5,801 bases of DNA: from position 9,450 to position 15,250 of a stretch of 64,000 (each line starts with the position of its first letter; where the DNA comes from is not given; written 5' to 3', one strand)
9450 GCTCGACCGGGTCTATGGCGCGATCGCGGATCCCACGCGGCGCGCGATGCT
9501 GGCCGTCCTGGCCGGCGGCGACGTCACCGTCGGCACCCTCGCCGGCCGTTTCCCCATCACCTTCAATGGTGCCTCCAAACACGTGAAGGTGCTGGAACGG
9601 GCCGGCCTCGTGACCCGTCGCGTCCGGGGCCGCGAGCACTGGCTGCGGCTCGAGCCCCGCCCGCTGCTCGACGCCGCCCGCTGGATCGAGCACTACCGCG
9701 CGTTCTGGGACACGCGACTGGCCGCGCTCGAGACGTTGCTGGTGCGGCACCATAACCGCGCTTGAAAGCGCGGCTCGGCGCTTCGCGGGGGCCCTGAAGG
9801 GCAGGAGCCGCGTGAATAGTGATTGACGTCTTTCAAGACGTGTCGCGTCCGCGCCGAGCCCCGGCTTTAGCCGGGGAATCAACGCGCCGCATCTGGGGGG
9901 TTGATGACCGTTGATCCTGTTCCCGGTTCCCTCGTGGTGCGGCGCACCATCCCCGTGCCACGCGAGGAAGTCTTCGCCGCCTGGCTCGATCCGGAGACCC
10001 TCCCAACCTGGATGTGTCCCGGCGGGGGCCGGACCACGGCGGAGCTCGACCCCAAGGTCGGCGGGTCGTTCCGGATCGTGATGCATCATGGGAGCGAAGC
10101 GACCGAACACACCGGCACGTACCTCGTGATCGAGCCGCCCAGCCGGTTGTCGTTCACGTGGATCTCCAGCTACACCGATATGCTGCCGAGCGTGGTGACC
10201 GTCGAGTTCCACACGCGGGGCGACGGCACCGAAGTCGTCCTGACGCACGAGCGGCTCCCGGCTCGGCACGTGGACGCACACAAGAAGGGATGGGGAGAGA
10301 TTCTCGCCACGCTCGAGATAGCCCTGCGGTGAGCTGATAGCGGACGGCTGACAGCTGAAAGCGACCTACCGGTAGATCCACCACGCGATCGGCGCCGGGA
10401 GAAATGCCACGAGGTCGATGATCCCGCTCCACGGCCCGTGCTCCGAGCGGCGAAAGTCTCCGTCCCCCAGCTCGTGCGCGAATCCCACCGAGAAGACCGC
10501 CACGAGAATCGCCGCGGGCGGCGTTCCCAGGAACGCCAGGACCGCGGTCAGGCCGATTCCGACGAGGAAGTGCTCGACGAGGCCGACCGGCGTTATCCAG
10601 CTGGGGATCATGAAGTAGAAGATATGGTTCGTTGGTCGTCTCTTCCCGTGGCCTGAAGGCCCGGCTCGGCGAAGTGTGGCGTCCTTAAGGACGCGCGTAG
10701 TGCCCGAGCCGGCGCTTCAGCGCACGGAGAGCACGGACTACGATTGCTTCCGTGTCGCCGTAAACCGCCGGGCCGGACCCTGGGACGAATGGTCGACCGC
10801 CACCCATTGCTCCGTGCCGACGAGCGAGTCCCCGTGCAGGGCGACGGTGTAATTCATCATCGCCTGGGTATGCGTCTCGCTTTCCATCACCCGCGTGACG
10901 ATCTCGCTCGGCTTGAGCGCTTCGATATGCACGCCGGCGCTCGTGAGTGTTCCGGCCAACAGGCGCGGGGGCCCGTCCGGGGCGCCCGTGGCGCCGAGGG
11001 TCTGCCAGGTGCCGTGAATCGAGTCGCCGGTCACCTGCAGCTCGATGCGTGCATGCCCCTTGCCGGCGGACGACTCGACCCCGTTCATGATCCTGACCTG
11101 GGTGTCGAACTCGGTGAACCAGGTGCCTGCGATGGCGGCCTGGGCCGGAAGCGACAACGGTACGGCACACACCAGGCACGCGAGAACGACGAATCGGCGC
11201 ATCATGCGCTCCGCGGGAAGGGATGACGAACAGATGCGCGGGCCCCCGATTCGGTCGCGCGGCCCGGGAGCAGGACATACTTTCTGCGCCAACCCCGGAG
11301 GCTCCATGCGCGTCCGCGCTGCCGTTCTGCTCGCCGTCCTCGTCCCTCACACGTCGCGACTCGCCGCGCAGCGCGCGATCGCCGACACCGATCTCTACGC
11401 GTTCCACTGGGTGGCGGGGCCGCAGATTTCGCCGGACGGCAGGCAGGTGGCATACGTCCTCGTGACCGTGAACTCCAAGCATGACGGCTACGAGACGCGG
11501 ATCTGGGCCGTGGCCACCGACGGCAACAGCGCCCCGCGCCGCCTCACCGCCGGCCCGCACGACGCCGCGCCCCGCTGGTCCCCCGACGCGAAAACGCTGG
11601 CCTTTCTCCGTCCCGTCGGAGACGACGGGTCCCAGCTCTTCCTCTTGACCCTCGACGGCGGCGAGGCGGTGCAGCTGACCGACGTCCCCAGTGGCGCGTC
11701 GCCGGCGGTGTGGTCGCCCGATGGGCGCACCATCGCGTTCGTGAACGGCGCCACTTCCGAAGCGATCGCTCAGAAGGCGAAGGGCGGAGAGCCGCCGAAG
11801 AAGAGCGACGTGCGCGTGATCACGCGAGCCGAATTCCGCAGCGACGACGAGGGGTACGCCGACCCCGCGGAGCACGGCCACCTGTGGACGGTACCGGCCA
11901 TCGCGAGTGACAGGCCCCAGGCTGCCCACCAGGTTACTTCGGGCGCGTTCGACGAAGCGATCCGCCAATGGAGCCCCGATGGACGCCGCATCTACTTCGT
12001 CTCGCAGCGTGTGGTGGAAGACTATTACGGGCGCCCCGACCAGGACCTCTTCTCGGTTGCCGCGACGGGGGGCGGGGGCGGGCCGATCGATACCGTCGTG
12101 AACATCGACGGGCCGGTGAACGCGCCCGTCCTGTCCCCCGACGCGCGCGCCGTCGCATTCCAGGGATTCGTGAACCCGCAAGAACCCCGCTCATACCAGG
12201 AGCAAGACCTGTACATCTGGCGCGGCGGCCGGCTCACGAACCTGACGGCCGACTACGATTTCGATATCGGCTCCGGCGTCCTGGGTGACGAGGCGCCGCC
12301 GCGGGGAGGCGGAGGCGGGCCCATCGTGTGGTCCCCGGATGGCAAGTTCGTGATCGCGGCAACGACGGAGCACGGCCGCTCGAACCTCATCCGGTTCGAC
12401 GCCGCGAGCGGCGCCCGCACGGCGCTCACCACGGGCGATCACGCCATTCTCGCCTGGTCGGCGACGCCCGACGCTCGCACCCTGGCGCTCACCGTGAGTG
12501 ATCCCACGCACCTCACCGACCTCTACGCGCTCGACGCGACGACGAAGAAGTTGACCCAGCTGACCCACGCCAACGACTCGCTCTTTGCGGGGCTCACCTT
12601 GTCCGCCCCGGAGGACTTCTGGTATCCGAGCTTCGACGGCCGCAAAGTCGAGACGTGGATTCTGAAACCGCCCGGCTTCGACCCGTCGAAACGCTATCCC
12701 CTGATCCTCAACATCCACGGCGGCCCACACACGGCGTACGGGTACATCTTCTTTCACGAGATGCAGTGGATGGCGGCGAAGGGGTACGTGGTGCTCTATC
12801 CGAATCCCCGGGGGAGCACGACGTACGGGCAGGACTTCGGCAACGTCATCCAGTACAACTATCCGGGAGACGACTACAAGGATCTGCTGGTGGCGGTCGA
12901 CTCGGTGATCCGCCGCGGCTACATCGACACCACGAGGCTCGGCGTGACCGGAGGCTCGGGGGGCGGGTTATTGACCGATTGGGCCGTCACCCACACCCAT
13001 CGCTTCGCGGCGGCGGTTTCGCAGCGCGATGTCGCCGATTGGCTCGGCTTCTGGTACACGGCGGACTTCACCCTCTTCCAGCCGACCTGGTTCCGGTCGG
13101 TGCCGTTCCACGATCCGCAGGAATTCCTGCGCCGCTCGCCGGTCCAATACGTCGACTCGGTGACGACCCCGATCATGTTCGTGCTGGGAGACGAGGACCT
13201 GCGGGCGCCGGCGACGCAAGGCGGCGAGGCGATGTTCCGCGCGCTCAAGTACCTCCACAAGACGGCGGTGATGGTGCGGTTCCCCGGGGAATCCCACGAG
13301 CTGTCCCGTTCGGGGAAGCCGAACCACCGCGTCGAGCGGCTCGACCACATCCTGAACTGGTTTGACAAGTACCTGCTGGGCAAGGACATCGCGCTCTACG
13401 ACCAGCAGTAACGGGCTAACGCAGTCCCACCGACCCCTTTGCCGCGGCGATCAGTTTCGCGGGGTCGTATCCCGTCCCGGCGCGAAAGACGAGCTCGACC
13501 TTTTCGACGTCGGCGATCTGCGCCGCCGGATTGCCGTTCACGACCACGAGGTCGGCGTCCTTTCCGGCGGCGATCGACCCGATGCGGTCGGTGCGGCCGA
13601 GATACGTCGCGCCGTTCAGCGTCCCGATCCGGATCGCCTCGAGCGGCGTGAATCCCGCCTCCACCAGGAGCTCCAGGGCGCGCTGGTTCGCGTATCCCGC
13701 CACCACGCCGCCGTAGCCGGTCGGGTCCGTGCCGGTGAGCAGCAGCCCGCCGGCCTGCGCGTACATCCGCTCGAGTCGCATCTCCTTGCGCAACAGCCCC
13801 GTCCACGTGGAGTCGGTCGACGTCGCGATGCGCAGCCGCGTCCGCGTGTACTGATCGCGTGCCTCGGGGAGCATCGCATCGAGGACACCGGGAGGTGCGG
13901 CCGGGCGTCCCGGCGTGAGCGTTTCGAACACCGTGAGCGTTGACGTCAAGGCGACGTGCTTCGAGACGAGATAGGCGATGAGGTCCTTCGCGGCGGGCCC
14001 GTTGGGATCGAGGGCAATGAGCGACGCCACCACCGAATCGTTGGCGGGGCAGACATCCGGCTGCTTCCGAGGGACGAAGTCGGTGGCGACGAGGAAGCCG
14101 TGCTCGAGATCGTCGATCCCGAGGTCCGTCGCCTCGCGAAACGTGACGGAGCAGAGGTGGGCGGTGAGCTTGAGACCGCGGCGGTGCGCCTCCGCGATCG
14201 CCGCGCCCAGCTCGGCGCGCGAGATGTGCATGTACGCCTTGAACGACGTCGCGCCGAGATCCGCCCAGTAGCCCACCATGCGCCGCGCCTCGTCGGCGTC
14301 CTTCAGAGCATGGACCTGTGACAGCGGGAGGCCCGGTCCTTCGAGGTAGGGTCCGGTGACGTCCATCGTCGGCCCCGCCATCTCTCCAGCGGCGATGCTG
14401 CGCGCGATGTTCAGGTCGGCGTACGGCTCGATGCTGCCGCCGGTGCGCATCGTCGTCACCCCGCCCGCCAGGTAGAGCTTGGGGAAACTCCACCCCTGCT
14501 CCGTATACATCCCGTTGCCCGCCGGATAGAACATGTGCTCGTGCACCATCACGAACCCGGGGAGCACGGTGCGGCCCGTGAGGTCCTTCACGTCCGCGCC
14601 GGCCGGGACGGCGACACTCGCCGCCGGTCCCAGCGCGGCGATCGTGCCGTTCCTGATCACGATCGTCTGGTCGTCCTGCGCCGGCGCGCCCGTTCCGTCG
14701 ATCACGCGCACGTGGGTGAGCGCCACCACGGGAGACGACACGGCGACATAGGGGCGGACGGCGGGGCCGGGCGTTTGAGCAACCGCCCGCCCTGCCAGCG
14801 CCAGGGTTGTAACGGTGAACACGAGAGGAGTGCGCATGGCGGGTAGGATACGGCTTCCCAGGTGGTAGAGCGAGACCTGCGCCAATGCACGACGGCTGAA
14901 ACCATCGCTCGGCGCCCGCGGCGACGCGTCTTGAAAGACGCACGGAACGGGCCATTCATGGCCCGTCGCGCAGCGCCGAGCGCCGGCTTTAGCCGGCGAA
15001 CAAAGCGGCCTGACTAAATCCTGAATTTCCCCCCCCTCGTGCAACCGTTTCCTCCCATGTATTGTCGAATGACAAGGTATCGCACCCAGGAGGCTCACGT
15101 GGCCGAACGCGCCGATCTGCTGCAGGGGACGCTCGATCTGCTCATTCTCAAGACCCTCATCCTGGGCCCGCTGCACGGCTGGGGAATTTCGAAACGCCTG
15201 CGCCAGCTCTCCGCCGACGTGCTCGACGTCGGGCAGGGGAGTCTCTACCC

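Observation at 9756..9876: Multi-hairpin element (family B, copy 1) inserted inside an ArsR-SRPBCC gene pair and supplying the stop codon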

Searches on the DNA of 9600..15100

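Call 79: search_rna_families(source=window, start=9600, end=15100, threshold=evalue, max_evalue=1)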
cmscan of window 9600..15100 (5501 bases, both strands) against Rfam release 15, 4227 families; matches with E-value up to 1: 0.
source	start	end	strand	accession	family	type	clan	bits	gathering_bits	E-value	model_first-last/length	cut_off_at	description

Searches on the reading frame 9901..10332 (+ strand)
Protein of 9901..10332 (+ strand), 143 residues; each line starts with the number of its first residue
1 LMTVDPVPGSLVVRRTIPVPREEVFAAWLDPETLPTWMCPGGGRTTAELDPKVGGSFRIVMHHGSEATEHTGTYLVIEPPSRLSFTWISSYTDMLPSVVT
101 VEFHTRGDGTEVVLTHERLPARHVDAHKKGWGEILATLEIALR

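Call 13: search_protein_families(library=pfam, proteins=[window:9901-10332:+], max_evalue=0.01)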
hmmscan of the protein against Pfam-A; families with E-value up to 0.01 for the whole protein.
window:9901-10332:+ (143 aa): 2 families
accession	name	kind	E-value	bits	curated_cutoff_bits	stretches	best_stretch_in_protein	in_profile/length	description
PF08327.17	AHSA1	-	3.1e-28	98.9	22.1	1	19-142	2-124/125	Activator of Hsp90 ATPase homolog 1-like protein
PF10604.15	Polyketide_cyc2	-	3.9e-06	27.7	27.4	1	11-116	4-106/142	Polyketide cyclase / dehydrase and lipid transport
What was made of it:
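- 9904..10332 (+): SRPBCC/AHSA1-domain gene (142 aa). In relatives it is translationally coupled to ArsR. Pfam AHSA1 at 3e-28 (call 13).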

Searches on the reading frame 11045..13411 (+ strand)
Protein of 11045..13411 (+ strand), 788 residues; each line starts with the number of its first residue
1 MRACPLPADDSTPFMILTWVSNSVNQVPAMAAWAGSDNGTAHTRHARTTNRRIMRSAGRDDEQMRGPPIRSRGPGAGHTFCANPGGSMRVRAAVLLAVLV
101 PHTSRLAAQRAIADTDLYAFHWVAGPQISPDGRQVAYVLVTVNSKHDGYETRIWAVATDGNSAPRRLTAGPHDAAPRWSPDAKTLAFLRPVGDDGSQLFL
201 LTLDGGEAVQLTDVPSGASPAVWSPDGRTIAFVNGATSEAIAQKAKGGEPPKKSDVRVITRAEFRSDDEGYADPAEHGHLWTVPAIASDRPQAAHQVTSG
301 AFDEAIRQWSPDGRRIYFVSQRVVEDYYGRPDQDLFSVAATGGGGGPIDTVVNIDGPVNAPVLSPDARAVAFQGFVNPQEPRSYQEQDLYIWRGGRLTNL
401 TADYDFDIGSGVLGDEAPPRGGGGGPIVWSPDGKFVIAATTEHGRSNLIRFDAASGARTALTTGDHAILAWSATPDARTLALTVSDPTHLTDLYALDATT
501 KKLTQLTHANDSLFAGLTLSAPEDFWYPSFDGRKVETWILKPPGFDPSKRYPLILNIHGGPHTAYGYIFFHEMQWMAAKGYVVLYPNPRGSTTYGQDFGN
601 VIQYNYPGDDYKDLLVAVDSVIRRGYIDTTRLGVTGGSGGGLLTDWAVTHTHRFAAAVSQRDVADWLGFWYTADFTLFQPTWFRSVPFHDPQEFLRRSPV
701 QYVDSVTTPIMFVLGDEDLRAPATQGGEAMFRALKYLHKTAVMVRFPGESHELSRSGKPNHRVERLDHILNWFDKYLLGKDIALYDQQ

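Call 13: search_protein_families(library=pfam, proteins=[window:11045-13411:+], max_evalue=0.01)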
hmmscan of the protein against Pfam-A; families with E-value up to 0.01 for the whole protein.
window:11045-13411:+ (788 aa): 8 families
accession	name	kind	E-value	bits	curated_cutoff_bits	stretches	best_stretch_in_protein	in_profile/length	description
PF00326.27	Peptidase_S9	-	1.1e-49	169.2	22.6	1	569-777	3-210/213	Prolyl oligopeptidase family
PF07676.18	PD40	-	3.4e-20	71.9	20.9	2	309-332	16-35/38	WD40-like Beta Propeller Repeat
PF00930.27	DPPIV_N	-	1.1e-06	28.1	22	0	278-322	260-301/354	Dipeptidyl peptidase IV (DPP IV) N-terminal region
PF20434.5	BD-FAE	-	1.7e-05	24.8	26.8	1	548-726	10-208/215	BD-FAE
PF01738.24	DLH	-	5.3e-05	23.3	21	1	573-759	34-194/217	Dienelactone hydrolase family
PF05448.18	AXE1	-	0.00025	20.4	21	1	525-644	59-190/321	Acetyl xylan esterase (AXE1)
PF25174.1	Beta-prop_THOC3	-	0.00052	19.5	305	0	150-241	70-155/272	THOC3 beta-propeller domain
PF10584.14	Proteasome_A_N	-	0.00054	20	27.7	0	302-314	1-13/23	Proteasome subunit A N-terminal signature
